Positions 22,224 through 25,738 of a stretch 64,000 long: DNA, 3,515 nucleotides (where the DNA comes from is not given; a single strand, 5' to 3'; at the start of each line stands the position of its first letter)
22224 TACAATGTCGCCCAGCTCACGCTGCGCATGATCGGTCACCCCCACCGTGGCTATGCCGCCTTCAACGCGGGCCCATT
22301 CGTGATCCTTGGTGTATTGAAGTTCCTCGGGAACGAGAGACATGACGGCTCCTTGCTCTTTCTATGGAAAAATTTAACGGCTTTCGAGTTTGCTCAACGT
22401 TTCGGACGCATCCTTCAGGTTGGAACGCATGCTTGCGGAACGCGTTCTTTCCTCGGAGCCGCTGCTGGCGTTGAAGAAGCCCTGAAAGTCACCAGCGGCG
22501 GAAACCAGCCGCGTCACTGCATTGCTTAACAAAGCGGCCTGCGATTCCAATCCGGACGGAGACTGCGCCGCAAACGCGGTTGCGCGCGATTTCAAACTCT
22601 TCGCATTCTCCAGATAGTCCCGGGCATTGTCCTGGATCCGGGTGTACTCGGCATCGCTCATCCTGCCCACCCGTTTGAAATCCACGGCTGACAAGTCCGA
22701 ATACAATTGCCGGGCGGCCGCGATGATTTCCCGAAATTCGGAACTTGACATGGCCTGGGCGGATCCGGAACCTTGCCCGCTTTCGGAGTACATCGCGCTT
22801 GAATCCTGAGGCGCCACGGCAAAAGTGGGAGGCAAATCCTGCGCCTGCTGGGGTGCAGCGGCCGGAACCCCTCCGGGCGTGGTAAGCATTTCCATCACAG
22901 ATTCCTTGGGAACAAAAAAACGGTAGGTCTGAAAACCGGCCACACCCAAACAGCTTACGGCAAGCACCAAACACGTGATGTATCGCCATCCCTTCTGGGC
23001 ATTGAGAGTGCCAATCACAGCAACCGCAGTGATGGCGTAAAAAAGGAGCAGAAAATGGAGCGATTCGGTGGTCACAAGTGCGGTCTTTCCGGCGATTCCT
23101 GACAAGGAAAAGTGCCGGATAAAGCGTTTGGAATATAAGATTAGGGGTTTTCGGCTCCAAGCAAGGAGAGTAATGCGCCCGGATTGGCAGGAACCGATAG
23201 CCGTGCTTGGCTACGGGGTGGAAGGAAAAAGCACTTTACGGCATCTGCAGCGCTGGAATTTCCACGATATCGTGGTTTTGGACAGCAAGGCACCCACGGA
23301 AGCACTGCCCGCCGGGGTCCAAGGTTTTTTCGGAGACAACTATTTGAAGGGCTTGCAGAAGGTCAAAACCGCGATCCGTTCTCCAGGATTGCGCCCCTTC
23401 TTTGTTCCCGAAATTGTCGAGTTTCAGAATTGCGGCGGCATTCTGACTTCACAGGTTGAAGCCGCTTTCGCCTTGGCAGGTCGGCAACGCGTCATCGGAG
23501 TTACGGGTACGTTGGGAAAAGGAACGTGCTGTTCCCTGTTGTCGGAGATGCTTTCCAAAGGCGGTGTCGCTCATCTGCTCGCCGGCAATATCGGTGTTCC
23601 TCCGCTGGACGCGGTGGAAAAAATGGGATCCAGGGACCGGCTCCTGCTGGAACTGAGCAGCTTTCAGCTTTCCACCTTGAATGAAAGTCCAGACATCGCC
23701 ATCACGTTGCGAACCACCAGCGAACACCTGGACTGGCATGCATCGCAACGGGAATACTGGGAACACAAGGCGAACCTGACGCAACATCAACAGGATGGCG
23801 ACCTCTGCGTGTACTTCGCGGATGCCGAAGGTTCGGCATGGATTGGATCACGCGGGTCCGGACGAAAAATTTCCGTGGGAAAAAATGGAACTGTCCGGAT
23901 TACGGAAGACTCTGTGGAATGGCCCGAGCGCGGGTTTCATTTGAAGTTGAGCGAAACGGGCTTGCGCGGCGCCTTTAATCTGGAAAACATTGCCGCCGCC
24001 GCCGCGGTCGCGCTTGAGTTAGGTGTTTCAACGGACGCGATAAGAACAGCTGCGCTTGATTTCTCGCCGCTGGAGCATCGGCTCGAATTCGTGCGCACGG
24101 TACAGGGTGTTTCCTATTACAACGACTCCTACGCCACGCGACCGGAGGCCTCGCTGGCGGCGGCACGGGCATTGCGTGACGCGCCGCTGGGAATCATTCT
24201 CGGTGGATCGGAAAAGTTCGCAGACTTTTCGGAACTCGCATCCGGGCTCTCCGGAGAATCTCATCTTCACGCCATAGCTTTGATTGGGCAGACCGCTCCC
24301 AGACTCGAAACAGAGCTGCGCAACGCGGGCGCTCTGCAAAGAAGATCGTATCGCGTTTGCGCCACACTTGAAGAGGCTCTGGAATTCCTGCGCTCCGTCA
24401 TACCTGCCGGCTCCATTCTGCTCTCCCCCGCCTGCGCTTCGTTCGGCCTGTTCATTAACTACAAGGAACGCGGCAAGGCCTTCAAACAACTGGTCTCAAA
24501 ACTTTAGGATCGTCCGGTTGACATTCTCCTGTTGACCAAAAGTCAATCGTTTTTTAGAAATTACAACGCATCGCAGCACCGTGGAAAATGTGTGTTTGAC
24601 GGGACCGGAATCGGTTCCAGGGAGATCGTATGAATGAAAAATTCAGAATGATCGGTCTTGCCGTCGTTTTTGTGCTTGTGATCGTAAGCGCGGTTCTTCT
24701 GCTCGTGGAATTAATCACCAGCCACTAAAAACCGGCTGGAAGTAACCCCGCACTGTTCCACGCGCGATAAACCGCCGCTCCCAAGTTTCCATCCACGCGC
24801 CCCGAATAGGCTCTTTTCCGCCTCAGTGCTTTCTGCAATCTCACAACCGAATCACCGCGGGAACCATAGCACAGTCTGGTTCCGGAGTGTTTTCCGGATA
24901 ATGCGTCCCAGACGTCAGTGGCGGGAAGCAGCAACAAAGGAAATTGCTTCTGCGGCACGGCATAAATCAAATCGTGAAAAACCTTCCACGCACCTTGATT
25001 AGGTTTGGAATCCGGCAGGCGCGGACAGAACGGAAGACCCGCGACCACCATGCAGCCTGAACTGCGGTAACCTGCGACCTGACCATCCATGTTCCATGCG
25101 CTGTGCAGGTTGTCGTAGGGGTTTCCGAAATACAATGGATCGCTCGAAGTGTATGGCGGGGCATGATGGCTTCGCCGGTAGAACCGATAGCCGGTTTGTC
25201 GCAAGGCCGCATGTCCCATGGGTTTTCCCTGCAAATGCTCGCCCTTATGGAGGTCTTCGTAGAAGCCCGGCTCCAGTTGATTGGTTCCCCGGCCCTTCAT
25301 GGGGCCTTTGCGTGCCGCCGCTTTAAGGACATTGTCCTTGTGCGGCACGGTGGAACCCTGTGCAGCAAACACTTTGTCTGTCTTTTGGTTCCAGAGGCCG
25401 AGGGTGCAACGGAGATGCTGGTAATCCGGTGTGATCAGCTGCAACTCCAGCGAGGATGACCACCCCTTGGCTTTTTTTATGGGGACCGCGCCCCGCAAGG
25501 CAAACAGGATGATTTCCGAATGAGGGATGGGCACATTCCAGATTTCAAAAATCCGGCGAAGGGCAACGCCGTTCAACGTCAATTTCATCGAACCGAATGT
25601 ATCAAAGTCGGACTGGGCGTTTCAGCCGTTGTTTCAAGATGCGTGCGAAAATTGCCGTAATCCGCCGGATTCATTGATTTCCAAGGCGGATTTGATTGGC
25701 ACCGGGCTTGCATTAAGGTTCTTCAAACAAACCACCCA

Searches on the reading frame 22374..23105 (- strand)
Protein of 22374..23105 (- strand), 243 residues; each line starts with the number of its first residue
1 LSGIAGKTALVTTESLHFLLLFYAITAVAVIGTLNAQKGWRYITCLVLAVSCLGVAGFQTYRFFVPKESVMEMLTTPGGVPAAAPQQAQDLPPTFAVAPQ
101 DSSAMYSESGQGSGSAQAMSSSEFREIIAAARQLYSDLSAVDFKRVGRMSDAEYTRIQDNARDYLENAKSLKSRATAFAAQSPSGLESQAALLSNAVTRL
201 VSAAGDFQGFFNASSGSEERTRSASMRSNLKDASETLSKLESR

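Call 22: search_protein_families(library=pfam, proteins=[window:22374-23105:-], max_evalue=0.001)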
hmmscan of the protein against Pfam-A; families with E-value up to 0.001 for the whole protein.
window:22374-23105:- (243 aa): 0 families

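Call 51: search_protein_families(library=pfam, proteins=[window:22374-23105:-], max_evalue=0.1)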
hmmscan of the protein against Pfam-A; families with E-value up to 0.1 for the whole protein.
window:22374-23105:- (243 aa): 1 family
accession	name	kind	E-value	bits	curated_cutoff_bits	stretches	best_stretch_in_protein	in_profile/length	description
PF14017.11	DUF4233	-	0.047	14.5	27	1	16-75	10-69/107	Protein of unknown function (DUF4233)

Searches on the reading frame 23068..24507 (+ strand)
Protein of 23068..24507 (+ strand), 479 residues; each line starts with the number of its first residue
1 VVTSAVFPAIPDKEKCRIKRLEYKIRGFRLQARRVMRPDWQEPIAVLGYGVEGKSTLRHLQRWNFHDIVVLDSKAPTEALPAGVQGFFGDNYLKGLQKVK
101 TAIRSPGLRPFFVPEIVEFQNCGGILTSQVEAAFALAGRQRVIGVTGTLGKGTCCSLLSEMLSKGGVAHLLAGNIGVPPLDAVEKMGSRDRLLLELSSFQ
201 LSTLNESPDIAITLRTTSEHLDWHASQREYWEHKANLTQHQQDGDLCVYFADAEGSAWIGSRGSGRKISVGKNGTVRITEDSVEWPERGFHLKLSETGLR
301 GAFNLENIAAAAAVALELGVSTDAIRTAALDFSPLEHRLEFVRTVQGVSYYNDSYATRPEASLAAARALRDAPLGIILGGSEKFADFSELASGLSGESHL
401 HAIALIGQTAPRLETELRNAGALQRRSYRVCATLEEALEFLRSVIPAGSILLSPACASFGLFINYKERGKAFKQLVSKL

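Call 22: search_protein_families(library=pfam, proteins=[window:23068-24507:+], max_evalue=0.001)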
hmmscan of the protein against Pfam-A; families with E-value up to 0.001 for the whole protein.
window:23068-24507:+ (479 aa): 3 families
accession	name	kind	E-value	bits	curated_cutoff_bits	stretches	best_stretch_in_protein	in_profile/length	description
PF08245.18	Mur_ligase_M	-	2.6e-18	67.1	24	1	145-315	1-200/200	Mur ligase middle domain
PF02875.26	Mur_ligase_C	-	1.5e-10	42.5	28.4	1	337-456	1-127/127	Mur ligase, glutamate ligase domain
PF21799.2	MurD-like_N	-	0.00043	20.9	27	0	44-110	3-71/88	Mur ligase MurD-like, N-terminal domain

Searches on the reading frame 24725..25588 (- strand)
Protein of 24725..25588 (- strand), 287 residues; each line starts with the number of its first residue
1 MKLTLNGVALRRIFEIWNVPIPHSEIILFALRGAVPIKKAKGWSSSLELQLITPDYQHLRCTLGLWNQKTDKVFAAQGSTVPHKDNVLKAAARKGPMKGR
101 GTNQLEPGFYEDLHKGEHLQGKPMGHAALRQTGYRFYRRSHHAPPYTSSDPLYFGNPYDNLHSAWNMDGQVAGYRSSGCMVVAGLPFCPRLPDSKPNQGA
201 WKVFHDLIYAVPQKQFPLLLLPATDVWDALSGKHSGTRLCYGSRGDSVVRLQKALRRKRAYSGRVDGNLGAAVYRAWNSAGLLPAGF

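Call 22: search_protein_families(library=pfam, proteins=[window:24725-25588:-], max_evalue=0.001)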
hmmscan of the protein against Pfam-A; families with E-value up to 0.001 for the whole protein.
window:24725-25588:- (287 aa): 0 families

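Call 51: search_protein_families(library=pfam, proteins=[window:24725-25588:-], max_evalue=0.1)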
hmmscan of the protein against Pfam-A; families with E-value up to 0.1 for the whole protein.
window:24725-25588:- (287 aa): 1 family
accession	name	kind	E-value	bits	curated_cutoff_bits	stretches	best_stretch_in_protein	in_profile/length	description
PF01471.23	PG_binding_1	-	0.059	14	23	0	244-276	1-33/57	Putative peptidoglycan binding domain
